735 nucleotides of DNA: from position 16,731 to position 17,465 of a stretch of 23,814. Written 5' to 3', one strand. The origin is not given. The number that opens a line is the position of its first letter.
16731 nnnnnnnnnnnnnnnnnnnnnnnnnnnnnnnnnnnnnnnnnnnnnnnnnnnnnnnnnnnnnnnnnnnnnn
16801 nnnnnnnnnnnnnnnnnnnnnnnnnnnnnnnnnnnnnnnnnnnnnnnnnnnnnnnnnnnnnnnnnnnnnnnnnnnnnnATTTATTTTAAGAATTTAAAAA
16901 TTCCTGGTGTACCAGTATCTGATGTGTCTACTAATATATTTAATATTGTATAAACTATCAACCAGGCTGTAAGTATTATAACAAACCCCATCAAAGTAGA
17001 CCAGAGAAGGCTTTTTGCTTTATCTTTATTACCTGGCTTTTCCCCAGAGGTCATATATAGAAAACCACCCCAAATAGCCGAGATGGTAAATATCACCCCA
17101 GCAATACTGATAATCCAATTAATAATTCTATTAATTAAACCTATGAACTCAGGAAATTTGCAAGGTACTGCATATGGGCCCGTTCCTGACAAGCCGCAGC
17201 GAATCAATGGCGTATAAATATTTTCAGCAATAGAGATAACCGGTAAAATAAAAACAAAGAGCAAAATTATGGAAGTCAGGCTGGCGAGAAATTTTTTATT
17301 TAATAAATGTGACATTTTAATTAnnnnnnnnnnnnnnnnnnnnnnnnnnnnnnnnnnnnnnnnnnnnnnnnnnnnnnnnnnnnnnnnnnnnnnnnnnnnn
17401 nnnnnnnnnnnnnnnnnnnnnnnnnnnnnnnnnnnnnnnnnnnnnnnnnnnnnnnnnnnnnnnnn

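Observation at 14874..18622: Tandem array of six paralogous VirB2/TrbC-like pilin genes led by an orphan solute-binding protein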

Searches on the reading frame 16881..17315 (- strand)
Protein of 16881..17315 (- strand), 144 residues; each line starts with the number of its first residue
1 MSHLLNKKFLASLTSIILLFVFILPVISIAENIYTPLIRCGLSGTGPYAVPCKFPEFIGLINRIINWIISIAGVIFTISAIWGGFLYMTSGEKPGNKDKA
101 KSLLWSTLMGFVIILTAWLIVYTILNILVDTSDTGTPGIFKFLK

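Call 3: search_protein_families(library=pfam, proteins=[window:16881-17315:-], max_evalue=1)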
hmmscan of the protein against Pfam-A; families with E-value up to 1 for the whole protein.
window:16881-17315:- (144 aa): 4 families
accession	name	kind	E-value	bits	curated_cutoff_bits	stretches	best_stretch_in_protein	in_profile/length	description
PF18895.5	T4SS_pilin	-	6.7e-12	45.8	26.6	1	60-124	8-71/71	Type IV secretion system pilin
PF06570.16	DUF1129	-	0.017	15.2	29.1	1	76-131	117-174/207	Protein of unknown function (DUF1129)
PF02674.22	Colicin_V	-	0.045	14.2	29.3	1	70-131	24-84/144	Colicin V production protein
PF04956.18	TrbC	-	0.31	11.7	27.9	1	59-121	39-95/98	TrbC/VIRB2 pilin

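Call 33: search_solved_structures(query=A1, max_evalue=10, show_alignments=2)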
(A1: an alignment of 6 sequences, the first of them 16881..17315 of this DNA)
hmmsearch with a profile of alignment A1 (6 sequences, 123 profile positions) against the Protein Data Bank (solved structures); distinct sequences matched with E-value up to 10: 4.
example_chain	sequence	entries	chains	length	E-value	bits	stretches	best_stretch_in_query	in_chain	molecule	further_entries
8yq5_E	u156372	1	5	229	0.069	16.5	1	11-105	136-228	de novo designed ion channel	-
8yq6_E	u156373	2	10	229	0.13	15.7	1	11-105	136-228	de novo designed ion channel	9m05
4jqf_A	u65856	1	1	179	1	12.7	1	10-72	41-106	CST complex subunit STN1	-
8evm_A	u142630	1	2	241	2.4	11.5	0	69-102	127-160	Chlorophyll dimer protein designs, Special Pair 3 (SP3x)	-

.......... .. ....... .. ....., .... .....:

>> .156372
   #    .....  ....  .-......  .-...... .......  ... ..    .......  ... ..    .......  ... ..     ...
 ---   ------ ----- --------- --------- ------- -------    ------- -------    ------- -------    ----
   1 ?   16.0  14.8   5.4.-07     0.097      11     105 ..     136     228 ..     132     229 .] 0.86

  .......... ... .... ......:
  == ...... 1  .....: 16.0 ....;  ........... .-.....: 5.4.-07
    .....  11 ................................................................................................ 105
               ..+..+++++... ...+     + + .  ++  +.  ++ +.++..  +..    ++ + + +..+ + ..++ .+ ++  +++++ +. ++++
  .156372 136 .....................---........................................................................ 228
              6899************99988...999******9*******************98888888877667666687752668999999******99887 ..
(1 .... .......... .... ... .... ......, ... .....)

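Call 38: find_homologous_proteins(query=window:16881-17315:-, max_evalue=0.001)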
Query window:16881-17315:- (144 aa): 113 proteins with E <= 0.001 among 159 candidates.
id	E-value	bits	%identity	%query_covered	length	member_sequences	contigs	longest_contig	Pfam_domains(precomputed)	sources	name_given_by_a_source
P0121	4.6e-87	307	100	100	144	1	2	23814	PF18895.6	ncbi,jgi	jgi:hypothetical protein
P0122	4.2e-58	214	71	99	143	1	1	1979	PF18895.6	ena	-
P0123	9.3e-54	199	65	100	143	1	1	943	PF18895.6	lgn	-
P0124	8.0e-50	187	67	94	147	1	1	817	PF18895.6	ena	-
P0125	2.0e-47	179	65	99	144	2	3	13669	PF18895.6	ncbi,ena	-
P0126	7.4e-47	177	64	100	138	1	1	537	PF18895.6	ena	-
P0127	5.7e-44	168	65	97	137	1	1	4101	PF18895.6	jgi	jgi:hypothetical protein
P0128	1.4e-43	166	60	99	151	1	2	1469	PF18895.6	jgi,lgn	jgi:hypothetical protein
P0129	1.8e-43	166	64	99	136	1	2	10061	PF18895.6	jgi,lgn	jgi:hypothetical protein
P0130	1.6e-42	163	58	95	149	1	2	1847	PF18895.6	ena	-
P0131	2.8e-42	162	57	96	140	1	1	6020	PF18895.6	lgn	-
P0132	3.0e-42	162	61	97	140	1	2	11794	PF18895.6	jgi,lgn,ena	jgi:hypothetical protein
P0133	4.8e-42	161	61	97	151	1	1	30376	PF18895.6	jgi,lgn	jgi:hypothetical protein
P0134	9.1e-42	161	59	99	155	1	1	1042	PF18895.6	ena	-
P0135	1.3e-41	160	58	97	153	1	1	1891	PF18895.6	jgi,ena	-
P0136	1.5e-41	160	62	99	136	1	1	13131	PF18895.6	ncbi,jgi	jgi:hypothetical protein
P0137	1.9e-41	159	57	96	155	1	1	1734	PF18895.6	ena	-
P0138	2.5e-41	159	62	94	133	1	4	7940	PF18895.6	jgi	jgi:hypothetical protein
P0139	5.6e-41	158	58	95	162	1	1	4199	PF18895.6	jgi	-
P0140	1.1e-40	157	57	100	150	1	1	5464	PF18895.6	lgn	-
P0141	2.9e-40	156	60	92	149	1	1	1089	PF18895.6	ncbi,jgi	jgi:hypothetical protein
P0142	6.6e-40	155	61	99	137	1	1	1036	PF18895.6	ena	-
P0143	6.9e-40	154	61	97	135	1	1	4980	PF18895.6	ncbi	-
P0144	1.3e-39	154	56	99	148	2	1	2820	PF18895.6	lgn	-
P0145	1.6e-39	153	64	77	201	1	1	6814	PF18895.6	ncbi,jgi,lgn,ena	-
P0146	1.9e-39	153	64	77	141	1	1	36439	PF18895.6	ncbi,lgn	-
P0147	2.2e-39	153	58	97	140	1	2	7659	PF18895.6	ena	-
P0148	2.7e-39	152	59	93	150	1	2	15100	PF18895.6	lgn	-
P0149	3.2e-39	152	56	94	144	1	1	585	PF18895.6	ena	-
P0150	4.5e-39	152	59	99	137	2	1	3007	PF18895.6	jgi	jgi:hypothetical protein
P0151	4.7e-39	152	57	100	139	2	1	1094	PF18895.6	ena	-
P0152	5.1e-39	152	58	99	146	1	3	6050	PF18895.6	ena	-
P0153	7.9e-39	151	54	96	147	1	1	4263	PF18895.6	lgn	-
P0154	2.2e-38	150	60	93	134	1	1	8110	PF18895.6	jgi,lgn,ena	-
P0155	2.7e-38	149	59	99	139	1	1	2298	PF18895.6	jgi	jgi:hypothetical protein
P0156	4.7e-38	148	60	97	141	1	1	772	PF18895.6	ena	-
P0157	5.9e-38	148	58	100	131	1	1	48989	PF18895.6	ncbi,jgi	jgi:hypothetical protein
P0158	6.2e-38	148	62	93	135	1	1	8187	PF18895.6,PF04956.19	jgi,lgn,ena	-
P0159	8.4e-38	148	56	93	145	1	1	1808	PF18895.6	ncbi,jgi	jgi:hypothetical protein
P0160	1.1e-37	147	54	78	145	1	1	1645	PF18895.6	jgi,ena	jgi:hypothetical protein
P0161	2.3e-37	146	59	100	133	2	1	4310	PF18895.6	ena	-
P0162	2.6e-37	146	58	97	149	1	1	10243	PF18895.6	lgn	-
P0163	2.7e-37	146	60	100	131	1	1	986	PF18895.6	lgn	-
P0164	3.3e-37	146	59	97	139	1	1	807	PF18895.6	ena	-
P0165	6.1e-37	145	62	87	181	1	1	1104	PF18895.6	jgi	-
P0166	6.3e-37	145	53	100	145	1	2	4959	PF18895.6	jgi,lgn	jgi:hypothetical protein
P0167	6.7e-37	145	61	76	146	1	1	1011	PF18895.6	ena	-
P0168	7.5e-37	145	61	89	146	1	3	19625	PF18895.6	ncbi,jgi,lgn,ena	ncbi:MAG: hypothetical protein WCP24_01095 [bacterium]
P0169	8.7e-37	144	53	96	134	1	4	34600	PF18895.6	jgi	jgi:hypothetical protein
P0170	9.0e-37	144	65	76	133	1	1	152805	PF18895.6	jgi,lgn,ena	-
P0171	1.1e-36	144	55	98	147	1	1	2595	PF18895.6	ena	-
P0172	1.3e-36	144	55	97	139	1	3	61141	PF18895.6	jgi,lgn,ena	-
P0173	1.5e-36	144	59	88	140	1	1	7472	PF18895.6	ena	-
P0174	1.5e-36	144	55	96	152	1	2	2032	PF18895.6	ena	-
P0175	1.5e-36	144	58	100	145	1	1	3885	PF18895.6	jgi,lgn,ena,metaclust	metaclust:\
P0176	1.8e-36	143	60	98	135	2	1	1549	PF18895.6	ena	-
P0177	4.1e-36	142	66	76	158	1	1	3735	PF18895.6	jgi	-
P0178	1.6e-35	140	53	99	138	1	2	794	PF18895.6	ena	-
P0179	2.0e-35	140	54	96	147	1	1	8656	PF18895.6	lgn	-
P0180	2.5e-35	140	48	99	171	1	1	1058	PF18895.6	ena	-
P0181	3.4e-35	139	55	99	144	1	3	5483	PF18895.6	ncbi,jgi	jgi:hypothetical protein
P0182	4.7e-35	139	57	83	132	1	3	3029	PF18895.6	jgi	jgi:hypothetical protein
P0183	6.5e-35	138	78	56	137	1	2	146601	PF18895.6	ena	-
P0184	7.3e-35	138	49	97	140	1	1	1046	PF18895.6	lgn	-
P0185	2.7e-34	136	54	97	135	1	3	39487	PF18895.6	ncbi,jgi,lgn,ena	-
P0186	3.9e-34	136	54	96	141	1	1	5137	PF18895.6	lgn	-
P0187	4.7e-34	136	54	96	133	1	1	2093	PF18895.6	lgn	-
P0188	4.8e-34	135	58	99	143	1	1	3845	PF18895.6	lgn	-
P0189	4.9e-34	135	55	97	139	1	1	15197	PF18895.6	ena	-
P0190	5.6e-34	135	53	96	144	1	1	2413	PF18895.6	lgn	-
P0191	5.9e-34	135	58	87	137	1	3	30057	PF18895.6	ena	-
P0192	6.7e-34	135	53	96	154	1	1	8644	PF18895.6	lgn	-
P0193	1.0e-33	134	46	99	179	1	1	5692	PF18895.6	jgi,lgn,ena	-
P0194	1.5e-33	134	52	98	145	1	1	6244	PF18895.6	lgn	-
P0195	3.1e-33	133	52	96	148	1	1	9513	PF18895.6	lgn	-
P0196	3.2e-33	133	56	91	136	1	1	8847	PF18895.6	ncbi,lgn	-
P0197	9.5e-33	131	52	99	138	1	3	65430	PF18895.6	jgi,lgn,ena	-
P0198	1.1e-32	131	53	96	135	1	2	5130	PF18895.6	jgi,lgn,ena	-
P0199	1.5e-32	131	52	98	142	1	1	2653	PF18895.6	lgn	-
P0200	3.2e-32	130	55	96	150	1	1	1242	PF18895.6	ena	-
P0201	5.3e-32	129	51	97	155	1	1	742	PF18895.6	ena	-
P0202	5.6e-32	129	58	76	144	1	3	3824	PF18895.6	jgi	jgi:hypothetical protein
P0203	1.0e-31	128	58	87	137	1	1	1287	PF18895.6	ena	-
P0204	1.1e-31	128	51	97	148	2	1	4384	PF18895.6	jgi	jgi:hypothetical protein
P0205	1.3e-31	128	51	90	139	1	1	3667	PF18895.6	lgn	-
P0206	1.9e-31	127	64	66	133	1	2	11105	PF18895.6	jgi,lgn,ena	-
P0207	2.1e-31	127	70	65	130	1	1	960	PF18895.6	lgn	-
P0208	2.7e-31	127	57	78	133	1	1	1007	PF18895.6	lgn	-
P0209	3.7e-31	126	56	88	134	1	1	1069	PF18895.6,PF04956.19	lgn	-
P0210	3.8e-31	126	50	97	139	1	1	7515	PF18895.6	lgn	-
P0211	5.0e-31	126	50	97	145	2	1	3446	PF18895.6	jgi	jgi:hypothetical protein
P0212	7.7e-31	125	54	88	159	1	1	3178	PF18895.6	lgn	-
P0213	1.0e-30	125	54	88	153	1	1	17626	PF18895.6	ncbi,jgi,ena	jgi:uncharacterized membrane protein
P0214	1.3e-30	124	54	88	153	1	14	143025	PF18895.6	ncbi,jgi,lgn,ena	jgi:hypothetical protein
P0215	1.7e-30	124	53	97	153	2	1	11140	PF18895.6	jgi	jgi:hypothetical protein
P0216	1.7e-30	124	49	96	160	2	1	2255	PF18895.6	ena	-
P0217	9.4e-30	122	70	49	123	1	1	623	PF18895.6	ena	-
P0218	1.2e-29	121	55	78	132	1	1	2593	PF18895.6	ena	-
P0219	1.3e-29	121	77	54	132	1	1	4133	PF18895.6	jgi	-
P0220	1.4e-29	121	63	65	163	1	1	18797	PF18895.6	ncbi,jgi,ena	jgi:hypothetical protein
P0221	2.7e-29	120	54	75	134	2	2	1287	PF18895.6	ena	-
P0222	3.0e-29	120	71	49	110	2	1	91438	PF18895.6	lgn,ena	-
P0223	4.1e-29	119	50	96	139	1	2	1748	PF18895.6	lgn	-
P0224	4.6e-29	119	53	97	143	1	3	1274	PF18895.6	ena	-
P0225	5.7e-29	119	54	90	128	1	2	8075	PF18895.6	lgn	-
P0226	1.8e-28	117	53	89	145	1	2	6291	PF18895.6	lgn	-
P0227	2.2e-28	117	48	94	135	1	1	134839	PF18895.6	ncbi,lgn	-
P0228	5.8e-28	116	57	90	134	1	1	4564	PF18895.6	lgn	-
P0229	8.0e-28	115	51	99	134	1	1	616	PF18895.6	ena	-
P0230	2.7e-27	114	50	96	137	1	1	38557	PF18895.6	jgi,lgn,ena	-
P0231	2.8e-27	114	51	83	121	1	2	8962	PF18895.6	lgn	-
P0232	8.7e-27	112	61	65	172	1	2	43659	PF18895.6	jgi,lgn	jgi:hypothetical protein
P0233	9.0e-27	112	55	76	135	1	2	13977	PF18895.6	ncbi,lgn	-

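Call 44: predict_structure(alignment_id=A2)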
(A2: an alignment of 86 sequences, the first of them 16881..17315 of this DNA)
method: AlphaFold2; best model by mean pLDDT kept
length: 144 residues; sequences in the alignment: 86
mean_pLDDT: 75.2   pTM: 0.58
mean pLDDT of the five models: 75.2, 74.4, 74.2, 74.0, 72.6
residues with pLDDT >= 90: 21; 70-90: 75; 50-70: 36; < 50: 12
segments of 3 or more residues with pLDDT < 50: 133-138, 142-144
pLDDT, mean of each block of 10 residues (from residue 1): 68 87 73 61 56 73 83 90 87 81 91 90 74 51 46
secondary structure, 60 per line:
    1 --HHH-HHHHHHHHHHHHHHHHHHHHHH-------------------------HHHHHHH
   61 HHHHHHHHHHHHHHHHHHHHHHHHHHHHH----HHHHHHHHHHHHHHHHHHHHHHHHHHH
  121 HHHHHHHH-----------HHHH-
elements in order: H7-28 H54-89 H94-128 H140-143

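Call 46: fold_search(model_id=the predicted structure, library=pdb)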
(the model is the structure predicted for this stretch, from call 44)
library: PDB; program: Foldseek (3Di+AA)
matches with E <= 10: 214; with E <= 0.001: 0
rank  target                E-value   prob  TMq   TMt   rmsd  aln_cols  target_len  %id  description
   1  5n9j_Z                8.7e-01  0.47  0.37  0.42  12.0       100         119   13  Core Mediator of transcriptional regulation (released 2017-05-17)
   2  4biz_D                9.8e-01  0.54  0.32  0.23   4.8        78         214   14  Crystal structure of CpxAHDC (orthorhombic form 2) (released 2014-04-23)
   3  8dfu_0                1.2e+00  0.84  0.39  0.62   3.4        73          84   12  Cryo-EM structure of conjugation pili from Aeropyrum pernix (released 2023-03-22)
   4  4h63_V                1.4e+00  0.41  0.38  0.44   5.1        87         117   13  Structure of the Schizosaccharomyces pombe Mediator head module (released 2012-10-31)
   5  4biz_B                1.6e+00  0.35  0.30  0.21   4.9        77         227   14  Crystal structure of CpxAHDC (orthorhombic form 2) (released 2014-04-23)
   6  5wxn_A                2.0e+00  0.63  0.36  0.24   2.7        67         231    7  Structure of the LKB1 and 14-3-3 complex (released 2017-04-19)
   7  3t98_B                2.2e+00  0.63  0.37  0.57   2.9        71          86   10  Molecular Architecture of the Transport Channel of the Nuclear Pore Complex: Nup54/Nup58 (released 2011-11-02)
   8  7exe_A                2.2e+00  0.44  0.32  0.22   4.2        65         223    6  Crystal structure of mouse 14-3-3zeta in complex with doubly phosphorylated ADAM22 peptide (released 2021-11-24)
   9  5u0p_V                2.2e+00  0.33  0.39  0.45   5.0        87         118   13  Cryo-EM structure of the transcriptional Mediator (released 2017-03-08)
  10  3cu8_A                2.3e+00  0.47  0.33  0.22   2.9        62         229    6  Impaired binding of 14-3-3 to Raf1 is linked to Noonan and LEOPARD syndrome (released 2009-05-05)
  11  9r2i_A                2.4e+00  0.54  0.38  0.24   3.9        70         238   10  Cryo-EM structure of the complex CDK16:CCNY:14-3-3 (released 2026-03-25)
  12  6zfd_A                2.4e+00  0.44  0.33  0.21   4.2        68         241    6  14-3-3 zeta bound to the phosphorylated 18E6 C-terminus (released 2021-02-17)
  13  3q84_H                2.4e+00  0.41  0.30  0.16   3.7        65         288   14  Crystal structure of human PACSIN 1 F-BAR domain (released 2012-02-22)
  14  4biy_B                2.4e+00  0.30  0.32  0.22   4.5        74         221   15  Crystal structure of CpxAHDC (monoclinic form 2) (released 2014-02-12)
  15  4biz_F                2.4e+00  0.28  0.31  0.21   4.6        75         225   15  Crystal structure of CpxAHDC (orthorhombic form 2) (released 2014-04-23)
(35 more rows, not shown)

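Call 77: search_protein_families(library=ncbifam, proteins=[window:16881-17315:-], max_evalue=0.01)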
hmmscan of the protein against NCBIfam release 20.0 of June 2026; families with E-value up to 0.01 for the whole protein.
window:16881-17315:- (144 aa): 1 family
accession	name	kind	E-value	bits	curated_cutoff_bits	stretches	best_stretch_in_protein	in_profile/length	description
NF045849.1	ICE_MMCAP2_0565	equivalog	5.5e-06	26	40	1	58-127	10-79/80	Mbov_0395 family pilin-like conjugal transfer protein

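Call 96: search_protein_representatives(alignment_id=A1)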
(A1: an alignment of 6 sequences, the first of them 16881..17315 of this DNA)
Query: 6 sequences, 123 profile positions. Proteins with E-value up to 0.001 (for the whole library): 46686; up to 1e-10: 5752; up to 1e-30: 52. The best 150 are listed.
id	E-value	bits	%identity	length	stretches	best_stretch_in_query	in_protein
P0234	6.0e-54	197.6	-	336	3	45-120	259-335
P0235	7.0e-51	187.7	-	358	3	6-116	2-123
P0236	4.2e-50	185.2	-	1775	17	41-106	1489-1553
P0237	5.0e-50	184.9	-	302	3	41-118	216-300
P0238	1.5e-49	183.4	-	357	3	8-112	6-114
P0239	4.6e-49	181.8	-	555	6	5-107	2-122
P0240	1.2e-45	170.8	-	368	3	43-116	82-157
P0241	2.2e-44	166.7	-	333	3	42-120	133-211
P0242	4.9e-42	159.1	-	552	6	47-114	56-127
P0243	5.5e-42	159.0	-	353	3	42-115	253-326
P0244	6.6e-41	155.5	-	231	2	5-121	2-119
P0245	2.1e-40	153.9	-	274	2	42-115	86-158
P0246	1.1e-39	151.5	-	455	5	38-110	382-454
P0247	2.0e-39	150.7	-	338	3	5-116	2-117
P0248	2.3e-39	150.5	-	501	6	33-110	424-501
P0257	3.6e-36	140.2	-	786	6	15-110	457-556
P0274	3.7e-33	130.4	-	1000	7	46-113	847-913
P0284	1.2e-31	125.5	-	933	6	20-110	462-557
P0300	4.3e-28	114.1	-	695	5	41-110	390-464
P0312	6.0e-26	107.2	-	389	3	42-111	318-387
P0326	6.8e-25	103.8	-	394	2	42-110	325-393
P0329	8.8e-25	103.4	-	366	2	43-111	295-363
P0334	3.1e-24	101.7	-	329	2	41-110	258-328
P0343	1.5e-23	99.5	-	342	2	41-111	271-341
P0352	3.3e-23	98.3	-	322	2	41-110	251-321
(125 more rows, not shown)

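Call 99: search_protein_families(library=pfam, proteins=[P0326, P0329, P0334, P0343, P0352, P0312, P0257, P0274, P0284, P0300], max_evalue=0.001)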
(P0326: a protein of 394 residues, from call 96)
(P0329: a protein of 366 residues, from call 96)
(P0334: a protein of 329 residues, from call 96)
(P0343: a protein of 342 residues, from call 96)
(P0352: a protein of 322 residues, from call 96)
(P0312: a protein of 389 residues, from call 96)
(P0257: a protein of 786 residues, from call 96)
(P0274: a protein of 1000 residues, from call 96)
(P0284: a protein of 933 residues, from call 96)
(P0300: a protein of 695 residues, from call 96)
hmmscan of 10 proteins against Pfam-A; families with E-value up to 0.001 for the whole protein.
P0326 (394 aa): 2 families
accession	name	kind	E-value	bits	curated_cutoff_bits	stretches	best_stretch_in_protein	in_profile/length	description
PF18895.5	T4SS_pilin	-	4e-19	68.9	26.6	2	238-307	3-71/71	Type IV secretion system pilin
PF04956.18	TrbC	-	1.6e-05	25.5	27.9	1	236-306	34-97/98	TrbC/VIRB2 pilin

P0329 (366 aa): 2 families
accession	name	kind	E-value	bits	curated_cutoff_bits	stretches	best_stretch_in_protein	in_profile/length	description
PF18895.5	T4SS_pilin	-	1.6e-16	60.6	26.6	2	214-276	11-71/71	Type IV secretion system pilin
PF04956.18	TrbC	-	0.00011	22.8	27.9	1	211-276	40-98/98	TrbC/VIRB2 pilin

P0334 (329 aa): 1 family
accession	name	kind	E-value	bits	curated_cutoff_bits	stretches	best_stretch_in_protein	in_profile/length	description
PF18895.5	T4SS_pilin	-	2.9e-18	66.1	26.6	2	172-241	3-71/71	Type IV secretion system pilin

P0343 (342 aa): 2 families
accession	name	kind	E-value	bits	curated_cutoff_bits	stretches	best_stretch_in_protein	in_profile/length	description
PF18895.5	T4SS_pilin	-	7.4e-22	77.7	26.6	2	185-255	2-71/71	Type IV secretion system pilin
PF04956.18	TrbC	-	0.00016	22.2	27.9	1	187-255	36-98/98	TrbC/VIRB2 pilin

P0352 (322 aa): 2 families
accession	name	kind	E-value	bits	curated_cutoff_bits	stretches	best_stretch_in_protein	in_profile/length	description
PF18895.5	T4SS_pilin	-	1.3e-17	64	26.6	2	167-234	5-71/71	Type IV secretion system pilin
PF04956.18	TrbC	-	1e-05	26.1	27.9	1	165-234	35-98/98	TrbC/VIRB2 pilin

P0312 (389 aa): 1 family
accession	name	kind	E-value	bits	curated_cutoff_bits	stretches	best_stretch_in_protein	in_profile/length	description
PF18895.5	T4SS_pilin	-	3.6e-28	97.9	26.6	3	318-382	8-71/71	Type IV secretion system pilin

P0257 (786 aa): 1 family
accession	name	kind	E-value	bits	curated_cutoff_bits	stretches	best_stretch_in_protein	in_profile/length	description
PF18895.5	T4SS_pilin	-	5.6e-50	167.8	26.6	5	306-372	3-67/71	Type IV secretion system pilin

P0274 (1000 aa): 2 families
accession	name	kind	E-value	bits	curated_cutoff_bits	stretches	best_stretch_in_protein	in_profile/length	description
PF18895.5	T4SS_pilin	-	8.4e-47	157.6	26.6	6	474-542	3-71/71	Type IV secretion system pilin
PF04956.18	TrbC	-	2.5e-21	76.2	27.9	1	446-542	15-98/98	TrbC/VIRB2 pilin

P0284 (933 aa): 1 family
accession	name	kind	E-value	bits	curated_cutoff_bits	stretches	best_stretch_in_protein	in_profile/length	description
PF18895.5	T4SS_pilin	-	3.2e-50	168.5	26.6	6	304-374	2-71/71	Type IV secretion system pilin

P0300 (695 aa): 1 family
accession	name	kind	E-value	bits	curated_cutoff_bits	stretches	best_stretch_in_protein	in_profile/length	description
PF18895.5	T4SS_pilin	-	7.9e-36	122.4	26.6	5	390-458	3-70/71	Type IV secretion system pilin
